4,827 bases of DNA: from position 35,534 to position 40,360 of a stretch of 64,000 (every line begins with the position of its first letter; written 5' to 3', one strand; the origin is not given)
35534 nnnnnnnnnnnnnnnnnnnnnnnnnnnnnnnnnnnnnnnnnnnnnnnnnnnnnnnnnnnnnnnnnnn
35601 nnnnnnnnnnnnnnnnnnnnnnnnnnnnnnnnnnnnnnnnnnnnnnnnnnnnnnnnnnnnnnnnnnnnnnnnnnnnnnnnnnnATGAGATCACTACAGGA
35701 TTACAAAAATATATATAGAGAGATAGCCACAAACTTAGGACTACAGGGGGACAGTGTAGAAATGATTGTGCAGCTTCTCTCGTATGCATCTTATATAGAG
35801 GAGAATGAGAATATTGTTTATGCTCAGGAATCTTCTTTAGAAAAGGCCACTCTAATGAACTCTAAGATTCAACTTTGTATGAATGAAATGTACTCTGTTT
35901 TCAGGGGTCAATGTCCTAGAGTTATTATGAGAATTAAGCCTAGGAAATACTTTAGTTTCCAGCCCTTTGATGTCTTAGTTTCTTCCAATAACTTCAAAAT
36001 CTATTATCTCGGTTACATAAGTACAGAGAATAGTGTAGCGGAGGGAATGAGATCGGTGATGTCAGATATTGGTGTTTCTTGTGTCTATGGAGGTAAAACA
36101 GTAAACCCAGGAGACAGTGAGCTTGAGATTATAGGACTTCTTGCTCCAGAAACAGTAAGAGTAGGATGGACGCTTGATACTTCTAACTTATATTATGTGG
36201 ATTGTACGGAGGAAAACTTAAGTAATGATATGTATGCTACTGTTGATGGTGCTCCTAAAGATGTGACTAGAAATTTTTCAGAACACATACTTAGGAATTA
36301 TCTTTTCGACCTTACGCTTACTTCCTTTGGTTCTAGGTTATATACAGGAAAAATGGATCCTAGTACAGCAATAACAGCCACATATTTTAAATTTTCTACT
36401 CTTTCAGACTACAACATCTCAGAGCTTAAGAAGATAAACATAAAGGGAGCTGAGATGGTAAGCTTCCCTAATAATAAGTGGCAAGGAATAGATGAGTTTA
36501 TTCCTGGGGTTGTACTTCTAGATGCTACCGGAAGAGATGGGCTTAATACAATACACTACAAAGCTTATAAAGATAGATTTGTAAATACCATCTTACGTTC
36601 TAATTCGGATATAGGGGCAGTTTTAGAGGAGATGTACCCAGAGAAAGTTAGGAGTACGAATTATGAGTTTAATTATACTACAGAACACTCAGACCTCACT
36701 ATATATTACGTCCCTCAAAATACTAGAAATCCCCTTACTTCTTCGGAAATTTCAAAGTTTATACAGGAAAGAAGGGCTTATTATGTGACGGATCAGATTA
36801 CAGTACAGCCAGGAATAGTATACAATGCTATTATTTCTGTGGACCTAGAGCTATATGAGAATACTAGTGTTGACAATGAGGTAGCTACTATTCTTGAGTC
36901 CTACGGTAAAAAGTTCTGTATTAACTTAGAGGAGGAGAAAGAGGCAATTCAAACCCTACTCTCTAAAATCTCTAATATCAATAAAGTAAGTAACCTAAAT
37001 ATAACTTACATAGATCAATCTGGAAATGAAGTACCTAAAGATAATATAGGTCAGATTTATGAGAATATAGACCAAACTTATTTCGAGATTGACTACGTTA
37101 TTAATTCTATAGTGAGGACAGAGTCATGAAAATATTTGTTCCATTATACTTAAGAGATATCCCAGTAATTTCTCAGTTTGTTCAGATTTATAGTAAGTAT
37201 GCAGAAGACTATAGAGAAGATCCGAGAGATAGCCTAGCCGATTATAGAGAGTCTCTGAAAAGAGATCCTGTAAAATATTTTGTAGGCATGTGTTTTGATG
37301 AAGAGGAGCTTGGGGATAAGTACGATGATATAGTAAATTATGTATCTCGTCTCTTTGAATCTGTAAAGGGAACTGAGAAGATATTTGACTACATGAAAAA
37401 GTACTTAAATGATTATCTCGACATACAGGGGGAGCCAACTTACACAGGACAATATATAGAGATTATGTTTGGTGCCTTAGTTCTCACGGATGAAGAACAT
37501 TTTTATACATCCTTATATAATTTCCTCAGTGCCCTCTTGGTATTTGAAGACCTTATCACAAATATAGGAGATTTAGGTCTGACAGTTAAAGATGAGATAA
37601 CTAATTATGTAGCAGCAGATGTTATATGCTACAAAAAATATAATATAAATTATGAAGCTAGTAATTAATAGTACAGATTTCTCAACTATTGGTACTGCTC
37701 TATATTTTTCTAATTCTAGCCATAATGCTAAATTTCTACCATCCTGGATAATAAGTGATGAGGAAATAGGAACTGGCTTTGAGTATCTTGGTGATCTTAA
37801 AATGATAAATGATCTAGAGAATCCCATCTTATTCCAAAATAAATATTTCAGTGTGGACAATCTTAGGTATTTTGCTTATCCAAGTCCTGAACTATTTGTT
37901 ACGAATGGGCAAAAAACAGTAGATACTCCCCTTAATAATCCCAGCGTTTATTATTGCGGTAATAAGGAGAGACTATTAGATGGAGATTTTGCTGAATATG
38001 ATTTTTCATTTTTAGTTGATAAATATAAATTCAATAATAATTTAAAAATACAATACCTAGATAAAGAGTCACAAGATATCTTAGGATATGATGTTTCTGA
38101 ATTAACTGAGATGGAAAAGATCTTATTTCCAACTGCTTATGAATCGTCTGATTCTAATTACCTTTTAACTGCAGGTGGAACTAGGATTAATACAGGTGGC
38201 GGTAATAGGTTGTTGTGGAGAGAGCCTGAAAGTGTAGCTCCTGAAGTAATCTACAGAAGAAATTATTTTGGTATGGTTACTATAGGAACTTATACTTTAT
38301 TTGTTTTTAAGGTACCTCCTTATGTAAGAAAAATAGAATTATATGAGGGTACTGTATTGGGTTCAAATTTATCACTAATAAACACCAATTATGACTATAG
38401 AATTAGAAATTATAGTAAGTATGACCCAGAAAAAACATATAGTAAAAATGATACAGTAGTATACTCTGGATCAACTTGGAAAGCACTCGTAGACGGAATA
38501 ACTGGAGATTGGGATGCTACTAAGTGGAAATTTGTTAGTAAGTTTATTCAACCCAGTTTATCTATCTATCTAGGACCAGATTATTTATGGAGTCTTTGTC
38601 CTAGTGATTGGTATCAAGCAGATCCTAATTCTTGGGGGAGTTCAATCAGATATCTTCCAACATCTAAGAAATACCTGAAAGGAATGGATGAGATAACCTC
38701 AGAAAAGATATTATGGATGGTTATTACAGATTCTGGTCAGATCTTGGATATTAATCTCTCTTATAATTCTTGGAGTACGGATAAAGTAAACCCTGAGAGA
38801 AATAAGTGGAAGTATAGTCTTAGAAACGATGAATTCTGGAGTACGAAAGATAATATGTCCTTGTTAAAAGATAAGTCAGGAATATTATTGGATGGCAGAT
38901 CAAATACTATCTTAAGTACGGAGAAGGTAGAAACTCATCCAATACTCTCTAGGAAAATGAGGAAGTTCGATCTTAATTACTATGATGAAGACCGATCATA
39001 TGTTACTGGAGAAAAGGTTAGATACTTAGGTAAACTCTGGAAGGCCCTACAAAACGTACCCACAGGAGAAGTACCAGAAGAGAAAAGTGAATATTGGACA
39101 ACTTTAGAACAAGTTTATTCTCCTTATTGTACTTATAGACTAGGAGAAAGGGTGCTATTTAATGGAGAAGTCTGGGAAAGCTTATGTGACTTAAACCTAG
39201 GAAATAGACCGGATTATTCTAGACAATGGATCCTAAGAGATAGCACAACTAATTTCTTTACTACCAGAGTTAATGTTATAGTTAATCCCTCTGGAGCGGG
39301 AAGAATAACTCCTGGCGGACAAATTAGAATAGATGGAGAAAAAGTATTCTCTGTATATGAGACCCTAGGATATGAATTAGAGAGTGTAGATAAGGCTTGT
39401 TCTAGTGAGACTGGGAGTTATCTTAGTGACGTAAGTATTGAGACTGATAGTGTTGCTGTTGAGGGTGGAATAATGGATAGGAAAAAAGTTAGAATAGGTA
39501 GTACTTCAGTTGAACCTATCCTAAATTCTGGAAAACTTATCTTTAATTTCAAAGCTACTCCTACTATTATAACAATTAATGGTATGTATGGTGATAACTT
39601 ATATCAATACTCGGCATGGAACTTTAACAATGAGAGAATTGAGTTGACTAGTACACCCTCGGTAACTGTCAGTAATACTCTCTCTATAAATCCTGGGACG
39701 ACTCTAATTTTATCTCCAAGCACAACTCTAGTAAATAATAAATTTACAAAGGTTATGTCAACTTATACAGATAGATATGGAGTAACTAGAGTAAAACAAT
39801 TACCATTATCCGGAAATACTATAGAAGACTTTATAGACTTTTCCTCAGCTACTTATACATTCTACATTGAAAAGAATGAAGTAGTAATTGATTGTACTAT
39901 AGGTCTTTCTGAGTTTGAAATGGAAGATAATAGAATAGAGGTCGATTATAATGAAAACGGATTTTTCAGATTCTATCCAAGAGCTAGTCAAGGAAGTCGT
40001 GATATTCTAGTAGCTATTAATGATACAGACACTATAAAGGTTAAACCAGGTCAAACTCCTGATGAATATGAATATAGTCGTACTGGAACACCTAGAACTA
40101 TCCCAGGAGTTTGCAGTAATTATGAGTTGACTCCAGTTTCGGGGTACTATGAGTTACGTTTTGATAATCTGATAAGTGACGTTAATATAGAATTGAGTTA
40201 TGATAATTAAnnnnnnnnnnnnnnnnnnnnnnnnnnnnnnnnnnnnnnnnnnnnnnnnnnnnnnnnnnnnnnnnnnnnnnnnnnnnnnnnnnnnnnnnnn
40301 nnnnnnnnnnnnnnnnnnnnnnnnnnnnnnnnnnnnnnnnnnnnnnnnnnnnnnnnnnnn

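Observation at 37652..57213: About 19.5 kb devoted to four giant fiber proteins carrying many CBM5/12-like Trp-rich modules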

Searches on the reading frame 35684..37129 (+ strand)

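Call 6: search_protein_families(library=phrogs, proteins=[window:35684-37129:+], max_evalue=0.01)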
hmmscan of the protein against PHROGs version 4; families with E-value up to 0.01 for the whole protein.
window:35684-37129:+ (481 aa): 0 families

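Call 17: search_protein_families(library=pfam, proteins=[window:35684-37129:+], max_evalue=0.1)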
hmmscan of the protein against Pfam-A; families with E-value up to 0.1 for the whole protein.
window:35684-37129:+ (481 aa): 2 families
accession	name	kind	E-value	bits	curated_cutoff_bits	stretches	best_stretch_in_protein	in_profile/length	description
PF14877.11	mIF3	-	0.0051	17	33.8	1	416-464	12-58/177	Mitochondrial translation initiation factor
PF23206.1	PCDH15_12th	-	0.037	14.5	27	0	314-363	41-88/115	PCDH15-like domain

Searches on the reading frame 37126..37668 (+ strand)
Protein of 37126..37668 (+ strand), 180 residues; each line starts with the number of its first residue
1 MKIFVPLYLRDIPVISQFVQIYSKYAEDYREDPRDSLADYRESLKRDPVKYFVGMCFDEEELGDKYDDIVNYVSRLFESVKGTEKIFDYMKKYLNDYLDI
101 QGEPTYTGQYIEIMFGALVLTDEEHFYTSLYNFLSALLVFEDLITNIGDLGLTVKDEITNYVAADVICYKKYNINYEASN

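Call 6: search_protein_families(library=phrogs, proteins=[window:37126-37668:+], max_evalue=0.01)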
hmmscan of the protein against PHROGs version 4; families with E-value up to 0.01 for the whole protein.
window:37126-37668:+ (180 aa): 0 families

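Call 17: search_protein_families(library=pfam, proteins=[window:37126-37668:+], max_evalue=0.1)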
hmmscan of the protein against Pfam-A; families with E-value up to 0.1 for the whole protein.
window:37126-37668:+ (180 aa): 0 families

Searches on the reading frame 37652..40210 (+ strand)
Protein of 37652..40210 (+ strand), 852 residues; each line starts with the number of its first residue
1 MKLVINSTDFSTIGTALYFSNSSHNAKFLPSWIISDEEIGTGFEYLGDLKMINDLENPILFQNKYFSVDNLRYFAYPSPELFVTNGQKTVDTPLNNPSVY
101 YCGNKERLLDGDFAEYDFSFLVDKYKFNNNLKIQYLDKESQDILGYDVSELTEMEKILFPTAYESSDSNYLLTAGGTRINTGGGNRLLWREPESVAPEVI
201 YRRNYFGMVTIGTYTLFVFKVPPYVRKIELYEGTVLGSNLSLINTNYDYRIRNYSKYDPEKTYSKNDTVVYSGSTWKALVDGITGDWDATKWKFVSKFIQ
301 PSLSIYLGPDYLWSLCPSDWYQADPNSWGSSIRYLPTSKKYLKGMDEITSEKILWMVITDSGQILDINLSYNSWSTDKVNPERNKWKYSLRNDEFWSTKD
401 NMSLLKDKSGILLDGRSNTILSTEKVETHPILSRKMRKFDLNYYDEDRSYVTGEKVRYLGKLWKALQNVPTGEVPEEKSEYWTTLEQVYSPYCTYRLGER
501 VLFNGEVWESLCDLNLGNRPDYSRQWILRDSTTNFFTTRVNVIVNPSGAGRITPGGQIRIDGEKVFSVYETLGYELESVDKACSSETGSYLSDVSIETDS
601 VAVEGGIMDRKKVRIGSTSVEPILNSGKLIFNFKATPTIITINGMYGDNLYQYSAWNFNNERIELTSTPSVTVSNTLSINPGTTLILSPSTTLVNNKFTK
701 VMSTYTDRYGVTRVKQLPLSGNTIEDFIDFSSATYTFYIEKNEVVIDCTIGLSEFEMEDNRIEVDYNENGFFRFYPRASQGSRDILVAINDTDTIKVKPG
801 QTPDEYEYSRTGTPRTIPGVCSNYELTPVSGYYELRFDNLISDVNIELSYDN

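Call 5: search_protein_families(library=pfam, proteins=[window:37652-40210:+], max_evalue=1)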
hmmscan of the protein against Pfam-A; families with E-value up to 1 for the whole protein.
window:37652-40210:+ (852 aa): 1 family
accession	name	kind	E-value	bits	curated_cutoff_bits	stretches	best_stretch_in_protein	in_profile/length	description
PF02839.19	CBM_5_12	-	2.6e-10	40.6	26.2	2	257-281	2-26/44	Carbohydrate-binding module family 5/12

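Call 6: search_protein_families(library=phrogs, proteins=[window:37652-40210:+], max_evalue=0.01)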
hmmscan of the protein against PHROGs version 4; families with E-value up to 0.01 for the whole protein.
window:37652-40210:+ (852 aa): 1 family
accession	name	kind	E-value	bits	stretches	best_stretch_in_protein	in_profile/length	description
phrog_14646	-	unknown function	0.0025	19.1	0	250-297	48-98/172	-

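Call 12: search_solved_structures(query=window:37652-40210:+, max_evalue=1, show_alignments=2)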
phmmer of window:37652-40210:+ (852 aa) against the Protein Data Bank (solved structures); distinct sequences matched with E-value up to 1: 1.
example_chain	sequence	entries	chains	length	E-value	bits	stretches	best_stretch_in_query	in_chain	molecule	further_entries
2rts_A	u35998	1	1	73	0.23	12.5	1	242-280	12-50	chitinase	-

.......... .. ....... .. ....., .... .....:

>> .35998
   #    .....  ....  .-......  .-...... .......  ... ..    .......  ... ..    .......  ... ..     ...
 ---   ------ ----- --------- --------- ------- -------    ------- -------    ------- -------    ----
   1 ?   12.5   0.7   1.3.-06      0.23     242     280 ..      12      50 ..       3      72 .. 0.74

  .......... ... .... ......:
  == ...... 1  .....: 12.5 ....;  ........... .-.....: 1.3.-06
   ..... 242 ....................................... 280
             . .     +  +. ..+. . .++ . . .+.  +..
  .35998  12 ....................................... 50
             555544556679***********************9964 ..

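Call 77: search_protein_families(library=ncbifam, proteins=[window:37652-40210:+], max_evalue=0.1)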
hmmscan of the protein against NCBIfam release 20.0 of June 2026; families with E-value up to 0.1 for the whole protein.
window:37652-40210:+ (852 aa): 0 families

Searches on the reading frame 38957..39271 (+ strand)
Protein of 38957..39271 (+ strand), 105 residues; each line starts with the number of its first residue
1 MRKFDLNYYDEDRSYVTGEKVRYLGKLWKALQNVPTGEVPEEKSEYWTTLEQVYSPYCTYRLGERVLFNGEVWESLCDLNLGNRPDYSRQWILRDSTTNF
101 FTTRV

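Call 20: search_protein_families(library=pfam, proteins=[window:38957-39271:+], max_evalue=10)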
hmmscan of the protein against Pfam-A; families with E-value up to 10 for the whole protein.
window:38957-39271:+ (105 aa): 1 family
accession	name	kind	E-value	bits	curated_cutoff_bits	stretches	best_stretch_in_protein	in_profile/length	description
PF02839.19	CBM_5_12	-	4.6e-08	33.4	26.2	2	9-33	2-26/44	Carbohydrate-binding module family 5/12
